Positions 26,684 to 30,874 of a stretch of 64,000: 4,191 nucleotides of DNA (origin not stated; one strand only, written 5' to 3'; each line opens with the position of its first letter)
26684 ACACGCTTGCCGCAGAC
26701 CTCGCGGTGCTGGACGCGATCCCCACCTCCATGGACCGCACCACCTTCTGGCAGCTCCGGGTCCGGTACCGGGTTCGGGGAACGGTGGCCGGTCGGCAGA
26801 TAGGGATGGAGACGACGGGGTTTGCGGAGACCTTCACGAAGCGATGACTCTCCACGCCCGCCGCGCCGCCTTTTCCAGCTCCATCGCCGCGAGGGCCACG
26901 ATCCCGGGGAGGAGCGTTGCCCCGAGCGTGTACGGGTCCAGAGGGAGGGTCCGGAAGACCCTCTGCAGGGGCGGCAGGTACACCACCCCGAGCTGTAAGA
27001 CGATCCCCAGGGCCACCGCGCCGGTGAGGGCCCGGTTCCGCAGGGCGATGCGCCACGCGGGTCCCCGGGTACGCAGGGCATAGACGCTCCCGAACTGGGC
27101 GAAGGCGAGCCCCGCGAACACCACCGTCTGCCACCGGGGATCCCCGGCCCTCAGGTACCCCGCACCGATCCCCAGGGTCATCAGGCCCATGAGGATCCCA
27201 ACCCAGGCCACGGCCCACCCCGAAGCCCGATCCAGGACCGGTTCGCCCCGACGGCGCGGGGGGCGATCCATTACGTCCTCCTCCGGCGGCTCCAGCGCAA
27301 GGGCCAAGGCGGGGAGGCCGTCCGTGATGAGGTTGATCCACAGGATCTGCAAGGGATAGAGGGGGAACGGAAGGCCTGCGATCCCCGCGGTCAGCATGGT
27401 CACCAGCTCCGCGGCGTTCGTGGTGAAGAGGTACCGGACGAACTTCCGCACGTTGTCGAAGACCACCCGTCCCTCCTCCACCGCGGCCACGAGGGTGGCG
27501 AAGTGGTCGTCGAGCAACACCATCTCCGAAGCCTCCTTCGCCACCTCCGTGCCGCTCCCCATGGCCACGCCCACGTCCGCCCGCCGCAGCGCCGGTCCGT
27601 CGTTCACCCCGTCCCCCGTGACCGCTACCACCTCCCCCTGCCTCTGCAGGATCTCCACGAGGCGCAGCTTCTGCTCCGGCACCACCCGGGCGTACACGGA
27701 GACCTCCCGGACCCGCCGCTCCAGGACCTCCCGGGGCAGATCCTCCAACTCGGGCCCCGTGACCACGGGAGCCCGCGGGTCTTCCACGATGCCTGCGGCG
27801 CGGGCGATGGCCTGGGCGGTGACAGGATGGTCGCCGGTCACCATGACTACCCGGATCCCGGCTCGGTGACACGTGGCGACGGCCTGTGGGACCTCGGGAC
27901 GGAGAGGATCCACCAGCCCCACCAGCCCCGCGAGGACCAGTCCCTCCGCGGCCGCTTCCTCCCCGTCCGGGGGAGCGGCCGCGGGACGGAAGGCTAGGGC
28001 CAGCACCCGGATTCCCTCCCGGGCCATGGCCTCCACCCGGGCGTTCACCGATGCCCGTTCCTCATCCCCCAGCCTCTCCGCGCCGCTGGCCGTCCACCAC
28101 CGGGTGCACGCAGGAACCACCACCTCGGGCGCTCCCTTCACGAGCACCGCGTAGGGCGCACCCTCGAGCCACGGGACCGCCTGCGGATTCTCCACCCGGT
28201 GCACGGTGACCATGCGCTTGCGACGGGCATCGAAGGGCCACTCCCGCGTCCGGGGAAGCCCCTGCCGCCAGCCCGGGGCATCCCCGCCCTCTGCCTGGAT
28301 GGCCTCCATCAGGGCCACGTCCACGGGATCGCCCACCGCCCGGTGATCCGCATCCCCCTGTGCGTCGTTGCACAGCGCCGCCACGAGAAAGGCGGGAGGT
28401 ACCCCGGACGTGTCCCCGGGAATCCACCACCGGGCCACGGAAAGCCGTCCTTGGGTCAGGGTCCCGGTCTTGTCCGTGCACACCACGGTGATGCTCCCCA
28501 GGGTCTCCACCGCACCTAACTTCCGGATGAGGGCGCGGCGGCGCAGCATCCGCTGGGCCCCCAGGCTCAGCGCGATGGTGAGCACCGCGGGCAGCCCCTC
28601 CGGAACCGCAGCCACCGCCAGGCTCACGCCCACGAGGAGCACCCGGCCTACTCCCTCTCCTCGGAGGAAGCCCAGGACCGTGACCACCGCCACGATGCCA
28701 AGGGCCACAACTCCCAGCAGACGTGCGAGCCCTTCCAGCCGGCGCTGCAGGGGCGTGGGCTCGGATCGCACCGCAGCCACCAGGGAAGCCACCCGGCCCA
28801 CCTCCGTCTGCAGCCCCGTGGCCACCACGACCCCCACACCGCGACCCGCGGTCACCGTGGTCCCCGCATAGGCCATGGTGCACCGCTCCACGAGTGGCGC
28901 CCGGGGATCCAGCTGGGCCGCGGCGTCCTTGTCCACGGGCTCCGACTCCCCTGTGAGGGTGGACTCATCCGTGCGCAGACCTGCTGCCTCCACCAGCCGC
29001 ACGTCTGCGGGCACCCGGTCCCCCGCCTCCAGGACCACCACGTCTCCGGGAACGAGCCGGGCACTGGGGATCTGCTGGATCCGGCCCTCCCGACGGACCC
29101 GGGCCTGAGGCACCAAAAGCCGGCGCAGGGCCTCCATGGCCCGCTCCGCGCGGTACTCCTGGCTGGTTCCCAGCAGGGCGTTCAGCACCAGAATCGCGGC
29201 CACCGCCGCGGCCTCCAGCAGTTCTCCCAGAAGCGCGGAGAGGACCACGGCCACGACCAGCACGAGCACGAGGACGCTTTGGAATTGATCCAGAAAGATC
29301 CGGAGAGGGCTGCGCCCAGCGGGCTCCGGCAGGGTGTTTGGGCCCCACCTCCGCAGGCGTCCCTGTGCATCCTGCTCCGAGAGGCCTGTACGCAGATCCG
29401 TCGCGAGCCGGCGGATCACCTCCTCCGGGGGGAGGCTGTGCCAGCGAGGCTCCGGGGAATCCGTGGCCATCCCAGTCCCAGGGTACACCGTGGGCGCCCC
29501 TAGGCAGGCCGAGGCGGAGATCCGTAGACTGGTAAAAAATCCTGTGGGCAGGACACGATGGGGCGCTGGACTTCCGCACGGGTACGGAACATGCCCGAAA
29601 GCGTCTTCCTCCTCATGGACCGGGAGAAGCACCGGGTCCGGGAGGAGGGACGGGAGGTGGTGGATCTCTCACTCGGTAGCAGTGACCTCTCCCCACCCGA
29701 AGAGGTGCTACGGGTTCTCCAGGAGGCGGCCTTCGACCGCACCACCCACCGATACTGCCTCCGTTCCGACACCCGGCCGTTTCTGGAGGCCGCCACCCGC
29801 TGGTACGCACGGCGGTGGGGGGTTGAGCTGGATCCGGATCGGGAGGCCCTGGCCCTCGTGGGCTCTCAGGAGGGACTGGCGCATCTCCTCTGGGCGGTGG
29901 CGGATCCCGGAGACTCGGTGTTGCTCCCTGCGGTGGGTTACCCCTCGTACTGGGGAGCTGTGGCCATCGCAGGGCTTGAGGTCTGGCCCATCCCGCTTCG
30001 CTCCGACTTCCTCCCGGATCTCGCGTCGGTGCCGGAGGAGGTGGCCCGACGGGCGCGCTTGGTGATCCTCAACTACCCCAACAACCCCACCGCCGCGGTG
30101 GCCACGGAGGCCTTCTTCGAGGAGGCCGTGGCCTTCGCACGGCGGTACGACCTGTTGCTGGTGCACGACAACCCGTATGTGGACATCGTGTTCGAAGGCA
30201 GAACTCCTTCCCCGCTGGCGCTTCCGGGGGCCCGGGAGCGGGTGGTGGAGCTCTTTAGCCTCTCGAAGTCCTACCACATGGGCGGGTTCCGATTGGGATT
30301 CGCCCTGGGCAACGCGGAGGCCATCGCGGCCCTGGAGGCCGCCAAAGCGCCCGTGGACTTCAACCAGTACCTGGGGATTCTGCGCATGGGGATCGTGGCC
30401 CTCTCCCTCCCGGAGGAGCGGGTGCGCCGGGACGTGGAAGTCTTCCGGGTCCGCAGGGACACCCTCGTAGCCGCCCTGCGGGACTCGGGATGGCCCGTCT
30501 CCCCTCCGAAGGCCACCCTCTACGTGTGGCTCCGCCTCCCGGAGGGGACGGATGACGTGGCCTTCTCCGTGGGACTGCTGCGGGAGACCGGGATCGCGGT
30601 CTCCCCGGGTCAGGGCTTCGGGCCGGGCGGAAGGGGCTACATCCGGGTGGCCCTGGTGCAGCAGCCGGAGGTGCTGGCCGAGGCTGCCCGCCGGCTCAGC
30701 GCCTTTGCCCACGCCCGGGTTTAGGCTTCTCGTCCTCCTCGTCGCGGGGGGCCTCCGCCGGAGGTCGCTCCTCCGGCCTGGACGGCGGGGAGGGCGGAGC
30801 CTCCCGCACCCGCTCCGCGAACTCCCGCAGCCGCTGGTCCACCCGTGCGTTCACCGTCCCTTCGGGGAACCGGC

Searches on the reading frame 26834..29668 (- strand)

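Call 55: search_protein_families(library=pfam, proteins=[window:26834-29668:-], max_evalue=0.00001)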
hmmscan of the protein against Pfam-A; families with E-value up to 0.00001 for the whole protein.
window:26834-29668:- (944 aa): 7 families
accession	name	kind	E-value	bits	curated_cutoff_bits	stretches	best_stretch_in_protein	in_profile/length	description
PF00122.25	E1-E2_ATPase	-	7.7e-52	175.9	28.1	1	184-377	2-181/181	E1-E2 ATPase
PF00689.26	Cation_ATPase_C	-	5e-48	163.6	27.3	1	767-934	1-174/175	Cation transporting ATPase, C-terminus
PF00690.31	Cation_ATPase_N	-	4.8e-21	74.6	20.4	1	76-144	1-69/69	Cation transporter/ATPase, N-terminus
PF00702.32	Hydrolase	-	1.6e-19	71.5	26.4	1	394-698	2-191/191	haloacid dehalogenase-like hydrolase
PF13246.12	Cation_ATPase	-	1.8e-16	60.3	21.7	1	431-523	1-90/91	Cation transport ATPase (P-type)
PF12710.13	HAD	-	1.8e-06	29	27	1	526-695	23-189/189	haloacid dehalogenase-like hydrolase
PF08282.18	Hydrolase_3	-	2.1e-06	28.1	20.9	0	670-719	195-244/255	haloacid dehalogenase-like hydrolase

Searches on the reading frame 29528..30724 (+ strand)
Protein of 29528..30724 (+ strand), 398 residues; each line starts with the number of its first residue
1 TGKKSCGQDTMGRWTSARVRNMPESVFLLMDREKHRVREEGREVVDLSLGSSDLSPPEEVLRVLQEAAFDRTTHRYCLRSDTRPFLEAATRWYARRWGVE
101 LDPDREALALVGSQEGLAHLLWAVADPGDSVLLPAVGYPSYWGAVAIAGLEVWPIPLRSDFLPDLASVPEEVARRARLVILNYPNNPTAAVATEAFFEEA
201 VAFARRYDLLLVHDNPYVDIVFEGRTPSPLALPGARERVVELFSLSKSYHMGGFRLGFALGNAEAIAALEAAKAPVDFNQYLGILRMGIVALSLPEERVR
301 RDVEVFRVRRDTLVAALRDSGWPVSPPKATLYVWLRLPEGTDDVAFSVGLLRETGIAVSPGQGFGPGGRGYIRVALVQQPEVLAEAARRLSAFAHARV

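Call 55: search_protein_families(library=pfam, proteins=[window:29528-30724:+], max_evalue=0.00001)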
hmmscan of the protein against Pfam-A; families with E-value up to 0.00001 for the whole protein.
window:29528-30724:+ (398 aa): 1 family
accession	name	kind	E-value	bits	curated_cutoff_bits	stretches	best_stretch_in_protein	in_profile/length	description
PF00155.27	Aminotran_1_2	-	1e-46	160.2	19.7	1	43-390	2-361/361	Aminotransferase class I and II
